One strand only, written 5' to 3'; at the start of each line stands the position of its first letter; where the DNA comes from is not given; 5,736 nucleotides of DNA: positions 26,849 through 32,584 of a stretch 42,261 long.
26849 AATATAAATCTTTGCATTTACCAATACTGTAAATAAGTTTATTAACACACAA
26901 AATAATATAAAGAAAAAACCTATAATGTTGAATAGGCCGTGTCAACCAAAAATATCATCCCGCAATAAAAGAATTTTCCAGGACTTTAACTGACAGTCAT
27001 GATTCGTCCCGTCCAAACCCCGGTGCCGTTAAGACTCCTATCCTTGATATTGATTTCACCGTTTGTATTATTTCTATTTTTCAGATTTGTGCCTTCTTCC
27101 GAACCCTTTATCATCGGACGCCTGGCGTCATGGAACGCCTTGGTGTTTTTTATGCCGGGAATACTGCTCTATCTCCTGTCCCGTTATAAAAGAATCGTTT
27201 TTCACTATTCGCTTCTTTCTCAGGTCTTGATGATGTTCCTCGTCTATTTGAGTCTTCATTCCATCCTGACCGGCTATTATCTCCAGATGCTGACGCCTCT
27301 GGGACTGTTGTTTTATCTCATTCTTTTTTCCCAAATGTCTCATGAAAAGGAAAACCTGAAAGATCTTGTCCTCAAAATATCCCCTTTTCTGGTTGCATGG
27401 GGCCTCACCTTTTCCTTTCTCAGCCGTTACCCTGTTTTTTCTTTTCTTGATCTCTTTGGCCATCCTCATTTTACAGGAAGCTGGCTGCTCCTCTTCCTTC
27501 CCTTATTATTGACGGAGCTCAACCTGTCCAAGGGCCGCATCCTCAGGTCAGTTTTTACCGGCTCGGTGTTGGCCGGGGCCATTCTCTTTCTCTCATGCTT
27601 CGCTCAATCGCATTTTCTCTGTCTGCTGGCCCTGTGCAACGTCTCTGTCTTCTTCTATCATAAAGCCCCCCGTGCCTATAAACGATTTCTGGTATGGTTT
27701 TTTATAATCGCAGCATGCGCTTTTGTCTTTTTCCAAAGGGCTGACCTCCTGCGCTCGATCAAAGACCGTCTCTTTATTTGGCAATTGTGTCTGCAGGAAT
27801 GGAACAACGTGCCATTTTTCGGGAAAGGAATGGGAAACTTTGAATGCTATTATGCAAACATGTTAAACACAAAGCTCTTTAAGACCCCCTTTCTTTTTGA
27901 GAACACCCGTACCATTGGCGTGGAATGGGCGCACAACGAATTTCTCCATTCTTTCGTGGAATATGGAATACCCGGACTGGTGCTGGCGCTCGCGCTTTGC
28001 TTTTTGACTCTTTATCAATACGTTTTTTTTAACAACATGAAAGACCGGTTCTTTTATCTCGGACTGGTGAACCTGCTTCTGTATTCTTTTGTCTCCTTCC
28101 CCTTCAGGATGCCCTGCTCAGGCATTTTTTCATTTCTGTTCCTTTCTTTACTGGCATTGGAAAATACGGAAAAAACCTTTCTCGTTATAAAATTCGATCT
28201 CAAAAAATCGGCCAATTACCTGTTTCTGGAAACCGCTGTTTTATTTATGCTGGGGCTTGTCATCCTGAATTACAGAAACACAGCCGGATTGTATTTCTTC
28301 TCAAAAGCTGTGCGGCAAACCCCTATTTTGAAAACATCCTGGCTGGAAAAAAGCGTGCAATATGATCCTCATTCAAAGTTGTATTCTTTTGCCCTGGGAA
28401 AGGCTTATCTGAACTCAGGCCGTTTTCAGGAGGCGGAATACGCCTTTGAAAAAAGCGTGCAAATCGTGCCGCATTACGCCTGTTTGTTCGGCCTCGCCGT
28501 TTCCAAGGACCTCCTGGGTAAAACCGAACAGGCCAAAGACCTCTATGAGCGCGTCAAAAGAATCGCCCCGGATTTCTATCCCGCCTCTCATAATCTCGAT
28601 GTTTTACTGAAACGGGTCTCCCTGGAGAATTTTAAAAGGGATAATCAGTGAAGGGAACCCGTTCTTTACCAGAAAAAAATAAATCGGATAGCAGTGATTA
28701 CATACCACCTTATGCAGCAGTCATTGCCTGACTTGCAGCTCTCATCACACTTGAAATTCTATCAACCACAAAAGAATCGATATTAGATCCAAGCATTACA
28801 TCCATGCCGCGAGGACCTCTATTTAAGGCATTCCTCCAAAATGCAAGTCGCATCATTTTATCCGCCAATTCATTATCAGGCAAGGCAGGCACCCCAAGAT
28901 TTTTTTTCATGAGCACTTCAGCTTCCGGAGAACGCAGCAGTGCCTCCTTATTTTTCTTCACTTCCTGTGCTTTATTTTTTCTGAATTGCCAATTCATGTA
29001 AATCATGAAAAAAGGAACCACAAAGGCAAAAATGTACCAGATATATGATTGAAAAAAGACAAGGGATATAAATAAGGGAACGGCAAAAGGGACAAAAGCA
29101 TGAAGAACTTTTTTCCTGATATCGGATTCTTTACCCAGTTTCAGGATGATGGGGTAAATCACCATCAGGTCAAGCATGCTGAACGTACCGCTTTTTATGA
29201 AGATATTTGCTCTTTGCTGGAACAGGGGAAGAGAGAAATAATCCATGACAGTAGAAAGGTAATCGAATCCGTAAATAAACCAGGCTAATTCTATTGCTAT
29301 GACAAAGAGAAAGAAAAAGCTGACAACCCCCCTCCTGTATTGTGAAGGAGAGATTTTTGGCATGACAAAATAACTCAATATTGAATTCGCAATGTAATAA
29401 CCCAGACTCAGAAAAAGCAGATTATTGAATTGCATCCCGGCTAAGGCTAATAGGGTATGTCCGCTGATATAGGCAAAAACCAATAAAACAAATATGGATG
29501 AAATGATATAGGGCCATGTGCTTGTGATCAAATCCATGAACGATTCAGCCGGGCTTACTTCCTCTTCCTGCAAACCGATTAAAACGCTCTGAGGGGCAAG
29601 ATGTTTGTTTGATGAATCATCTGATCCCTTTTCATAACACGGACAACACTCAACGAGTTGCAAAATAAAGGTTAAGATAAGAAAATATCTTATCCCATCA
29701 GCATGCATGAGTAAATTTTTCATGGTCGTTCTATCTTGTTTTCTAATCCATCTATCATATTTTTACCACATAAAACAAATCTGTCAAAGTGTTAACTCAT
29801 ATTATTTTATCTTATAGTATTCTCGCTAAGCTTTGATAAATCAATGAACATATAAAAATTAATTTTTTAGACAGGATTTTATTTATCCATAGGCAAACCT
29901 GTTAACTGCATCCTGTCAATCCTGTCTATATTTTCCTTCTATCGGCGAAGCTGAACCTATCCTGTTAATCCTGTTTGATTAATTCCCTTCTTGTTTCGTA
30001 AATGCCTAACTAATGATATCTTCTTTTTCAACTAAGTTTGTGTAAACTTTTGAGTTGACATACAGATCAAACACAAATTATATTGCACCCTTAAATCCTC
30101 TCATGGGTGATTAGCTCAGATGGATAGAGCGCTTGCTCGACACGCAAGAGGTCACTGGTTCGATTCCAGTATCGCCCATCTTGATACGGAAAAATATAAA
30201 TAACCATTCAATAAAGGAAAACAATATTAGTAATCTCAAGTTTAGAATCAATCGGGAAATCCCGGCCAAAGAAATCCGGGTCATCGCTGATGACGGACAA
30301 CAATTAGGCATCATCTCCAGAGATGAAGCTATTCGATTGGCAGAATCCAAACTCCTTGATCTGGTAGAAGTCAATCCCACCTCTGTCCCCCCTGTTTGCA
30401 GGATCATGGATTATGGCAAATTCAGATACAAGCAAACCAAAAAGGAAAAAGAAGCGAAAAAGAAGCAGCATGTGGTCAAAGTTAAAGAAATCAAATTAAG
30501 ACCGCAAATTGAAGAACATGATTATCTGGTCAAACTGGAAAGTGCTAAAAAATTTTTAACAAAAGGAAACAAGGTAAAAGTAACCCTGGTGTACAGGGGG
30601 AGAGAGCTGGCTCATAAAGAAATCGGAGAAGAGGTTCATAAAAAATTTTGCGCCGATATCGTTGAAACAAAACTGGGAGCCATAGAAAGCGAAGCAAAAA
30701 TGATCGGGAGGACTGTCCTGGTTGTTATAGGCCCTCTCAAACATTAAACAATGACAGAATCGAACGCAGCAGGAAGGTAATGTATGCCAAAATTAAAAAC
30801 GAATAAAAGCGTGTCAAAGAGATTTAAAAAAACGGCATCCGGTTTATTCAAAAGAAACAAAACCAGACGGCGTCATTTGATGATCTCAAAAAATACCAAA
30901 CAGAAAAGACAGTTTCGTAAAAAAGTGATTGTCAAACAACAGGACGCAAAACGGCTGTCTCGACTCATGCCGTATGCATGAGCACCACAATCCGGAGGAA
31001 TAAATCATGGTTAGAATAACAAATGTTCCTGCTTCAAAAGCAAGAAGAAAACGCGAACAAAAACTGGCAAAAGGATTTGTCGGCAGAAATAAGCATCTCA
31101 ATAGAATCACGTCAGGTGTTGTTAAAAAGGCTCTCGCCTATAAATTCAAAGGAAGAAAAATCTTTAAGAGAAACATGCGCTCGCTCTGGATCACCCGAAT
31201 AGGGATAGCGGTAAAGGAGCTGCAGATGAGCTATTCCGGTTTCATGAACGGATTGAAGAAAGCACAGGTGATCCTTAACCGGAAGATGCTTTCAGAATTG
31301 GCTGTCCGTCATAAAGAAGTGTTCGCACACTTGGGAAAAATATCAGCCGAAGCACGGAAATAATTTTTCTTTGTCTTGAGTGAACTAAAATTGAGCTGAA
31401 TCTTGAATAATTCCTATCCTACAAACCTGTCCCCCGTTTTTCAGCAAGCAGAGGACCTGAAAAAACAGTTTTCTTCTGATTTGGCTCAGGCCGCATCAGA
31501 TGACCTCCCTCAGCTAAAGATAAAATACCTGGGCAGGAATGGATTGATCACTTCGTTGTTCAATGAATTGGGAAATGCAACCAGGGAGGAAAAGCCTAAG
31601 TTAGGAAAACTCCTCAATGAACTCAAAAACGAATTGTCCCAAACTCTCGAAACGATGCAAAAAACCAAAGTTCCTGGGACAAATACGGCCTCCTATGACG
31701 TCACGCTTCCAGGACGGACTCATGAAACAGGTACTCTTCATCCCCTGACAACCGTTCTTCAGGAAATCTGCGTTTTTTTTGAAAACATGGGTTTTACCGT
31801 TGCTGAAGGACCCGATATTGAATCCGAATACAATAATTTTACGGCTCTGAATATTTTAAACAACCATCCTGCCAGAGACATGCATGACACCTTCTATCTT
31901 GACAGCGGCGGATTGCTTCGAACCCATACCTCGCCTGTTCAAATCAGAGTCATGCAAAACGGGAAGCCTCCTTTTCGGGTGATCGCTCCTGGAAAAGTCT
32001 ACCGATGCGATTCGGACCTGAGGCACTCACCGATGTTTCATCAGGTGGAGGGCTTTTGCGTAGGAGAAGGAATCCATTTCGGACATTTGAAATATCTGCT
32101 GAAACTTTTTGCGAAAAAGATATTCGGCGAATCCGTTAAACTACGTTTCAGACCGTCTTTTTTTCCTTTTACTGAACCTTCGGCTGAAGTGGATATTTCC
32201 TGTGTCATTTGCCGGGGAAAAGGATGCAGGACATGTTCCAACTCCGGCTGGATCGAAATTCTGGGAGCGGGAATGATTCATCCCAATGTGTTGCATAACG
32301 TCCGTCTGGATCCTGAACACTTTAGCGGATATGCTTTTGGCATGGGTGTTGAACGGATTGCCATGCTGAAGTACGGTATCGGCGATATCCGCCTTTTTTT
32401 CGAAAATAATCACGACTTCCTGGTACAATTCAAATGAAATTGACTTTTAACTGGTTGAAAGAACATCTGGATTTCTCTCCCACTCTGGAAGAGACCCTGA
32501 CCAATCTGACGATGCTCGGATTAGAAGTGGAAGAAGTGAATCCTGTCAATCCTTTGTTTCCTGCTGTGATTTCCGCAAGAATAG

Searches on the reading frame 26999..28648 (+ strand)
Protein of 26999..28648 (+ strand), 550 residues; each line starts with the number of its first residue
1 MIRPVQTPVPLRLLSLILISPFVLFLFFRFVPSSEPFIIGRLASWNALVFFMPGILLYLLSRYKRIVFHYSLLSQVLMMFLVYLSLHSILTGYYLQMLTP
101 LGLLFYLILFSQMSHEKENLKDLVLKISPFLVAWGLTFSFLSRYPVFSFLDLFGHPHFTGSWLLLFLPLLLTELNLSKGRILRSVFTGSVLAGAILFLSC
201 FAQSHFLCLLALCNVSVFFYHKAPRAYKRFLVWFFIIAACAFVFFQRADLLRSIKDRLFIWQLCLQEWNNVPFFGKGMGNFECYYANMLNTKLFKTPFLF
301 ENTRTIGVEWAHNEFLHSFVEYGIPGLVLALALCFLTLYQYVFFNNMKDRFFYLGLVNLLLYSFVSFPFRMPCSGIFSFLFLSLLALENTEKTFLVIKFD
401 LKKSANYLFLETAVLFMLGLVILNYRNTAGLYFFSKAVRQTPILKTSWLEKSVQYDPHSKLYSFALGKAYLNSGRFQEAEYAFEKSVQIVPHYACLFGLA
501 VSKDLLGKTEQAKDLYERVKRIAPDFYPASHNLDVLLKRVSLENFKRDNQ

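Call 12: search_protein_families(library=pfam, proteins=[window:26999-28648:+], max_evalue=0.001)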
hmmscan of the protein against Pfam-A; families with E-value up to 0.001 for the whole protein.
window:26999-28648:+ (550 aa): 9 families
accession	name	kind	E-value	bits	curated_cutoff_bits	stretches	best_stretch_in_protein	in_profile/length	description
PF07719.23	TPR_2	-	3.1e-10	39.8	27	1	464-492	5-33/34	Tetratricopeptide repeat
PF04932.20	Wzy_C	-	6.8e-10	39.4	31.7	1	191-330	5-148/149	O-Antigen ligase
PF00515.34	TPR_1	-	9.2e-09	35.2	27.8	0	466-493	7-34/34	Tetratricopeptide repeat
PF13181.12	TPR_8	-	3e-06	27.4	25.7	0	464-489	5-30/34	Tetratricopeptide repeat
PF13174.12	TPR_6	-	5.9e-06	27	26.3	0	495-525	2-32/33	Tetratricopeptide repeat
PF14559.12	TPR_19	-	6.6e-06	26.8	25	1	473-532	4-63/68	Tetratricopeptide repeat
PF13424.12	TPR_12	-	1.4e-05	25.7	30.1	1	465-523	8-75/77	Tetratricopeptide repeat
PF13432.12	TPR_16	-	2e-05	25.4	32.7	0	453-493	24-64/65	Tetratricopeptide repeat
PF12895.13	ANAPC3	-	0.00047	20.8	27.2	0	448-518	11-81/82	Anaphase-promoting complex, cyclosome, subunit 3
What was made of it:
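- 26999..28651 (+): Divergently transcribed Wzy_C (O-antigen ligase/polymerase family) membrane protein with C-terminal TPR repeats. It is the fourth conserved member of the module. Pfam Wzy_C 6.8e-10 (39.4 bits, cutoff 31.7) and TPR_2 3.1e-10 (call 12).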

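Call 91: search_protein_families(library=padloc, proteins=[window:26999-28648:+], max_evalue=0.01)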
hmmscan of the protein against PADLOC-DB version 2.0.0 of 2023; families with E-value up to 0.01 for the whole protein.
window:26999-28648:+ (550 aa): 0 families

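Call 92: search_protein_families(library=ncbifam, proteins=[window:26999-28648:+], max_evalue=0.001)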
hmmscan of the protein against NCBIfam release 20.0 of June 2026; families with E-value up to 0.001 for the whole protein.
window:26999-28648:+ (550 aa): 2 families
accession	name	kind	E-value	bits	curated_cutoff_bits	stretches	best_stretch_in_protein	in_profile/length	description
TIGR00540.1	TPR_hemY_coli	hypoth_equivalog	1.4e-05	24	142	1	449-517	315-383/385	heme biosynthesis-associated TPR protein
NF040959.1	MamA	equivalog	0.00059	19.3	200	0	448-491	59-102/204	magnetosome protein MamA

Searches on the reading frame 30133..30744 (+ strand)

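Call 12: search_protein_families(library=pfam, proteins=[window:30133-30744:+], max_evalue=0.001)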
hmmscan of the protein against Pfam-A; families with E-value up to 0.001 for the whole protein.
window:30133-30744:+ (204 aa): 2 families
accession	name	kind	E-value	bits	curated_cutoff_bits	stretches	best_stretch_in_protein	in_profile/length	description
PF05198.21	IF3_N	-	2.9e-33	114.3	26.9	1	39-108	1-70/70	Translation initiation factor IF-3, N-terminal domain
PF00707.27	IF3_C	-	5.4e-29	100.4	34.8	1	115-201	1-85/86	Translation initiation factor IF-3, C-terminal domain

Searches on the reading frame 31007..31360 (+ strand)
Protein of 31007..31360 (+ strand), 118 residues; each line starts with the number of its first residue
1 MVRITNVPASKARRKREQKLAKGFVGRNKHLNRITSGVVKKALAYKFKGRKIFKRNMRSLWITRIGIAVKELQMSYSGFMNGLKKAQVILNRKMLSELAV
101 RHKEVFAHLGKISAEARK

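Call 90: search_protein_families(library=pfam, proteins=[window:31007-31360:+], max_evalue=0.0001)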
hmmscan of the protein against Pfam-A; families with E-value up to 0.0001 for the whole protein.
window:31007-31360:+ (118 aa): 1 family
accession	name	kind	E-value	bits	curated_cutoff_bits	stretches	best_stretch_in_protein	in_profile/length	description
PF00453.23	Ribosomal_L20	-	4e-33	114.2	30.8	1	3-109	1-107/107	Ribosomal protein L20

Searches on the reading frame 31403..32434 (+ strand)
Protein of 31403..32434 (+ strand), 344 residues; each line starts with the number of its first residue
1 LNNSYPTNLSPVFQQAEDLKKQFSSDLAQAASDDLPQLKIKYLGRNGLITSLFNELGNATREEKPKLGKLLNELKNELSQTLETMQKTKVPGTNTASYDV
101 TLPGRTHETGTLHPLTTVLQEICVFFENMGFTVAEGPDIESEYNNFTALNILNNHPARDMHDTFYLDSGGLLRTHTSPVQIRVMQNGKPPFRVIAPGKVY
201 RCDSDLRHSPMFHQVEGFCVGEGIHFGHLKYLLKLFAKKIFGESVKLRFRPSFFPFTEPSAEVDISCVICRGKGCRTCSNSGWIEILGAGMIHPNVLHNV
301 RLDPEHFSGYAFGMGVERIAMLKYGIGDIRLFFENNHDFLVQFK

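Call 12: search_protein_families(library=pfam, proteins=[window:31403-32434:+], max_evalue=0.001)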
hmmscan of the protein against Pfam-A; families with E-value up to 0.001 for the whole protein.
window:31403-32434:+ (344 aa): 2 families
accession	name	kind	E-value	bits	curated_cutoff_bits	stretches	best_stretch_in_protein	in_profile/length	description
PF01409.25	tRNA-synt_2d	-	2.7e-98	328.8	19.8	1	98-343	2-246/246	tRNA synthetases class II core domain (F)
PF02912.23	Phe_tRNA-synt_N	-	8.6e-16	58.1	22.3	1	32-86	3-57/69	Aminoacyl tRNA synthetase class II, N-terminal domain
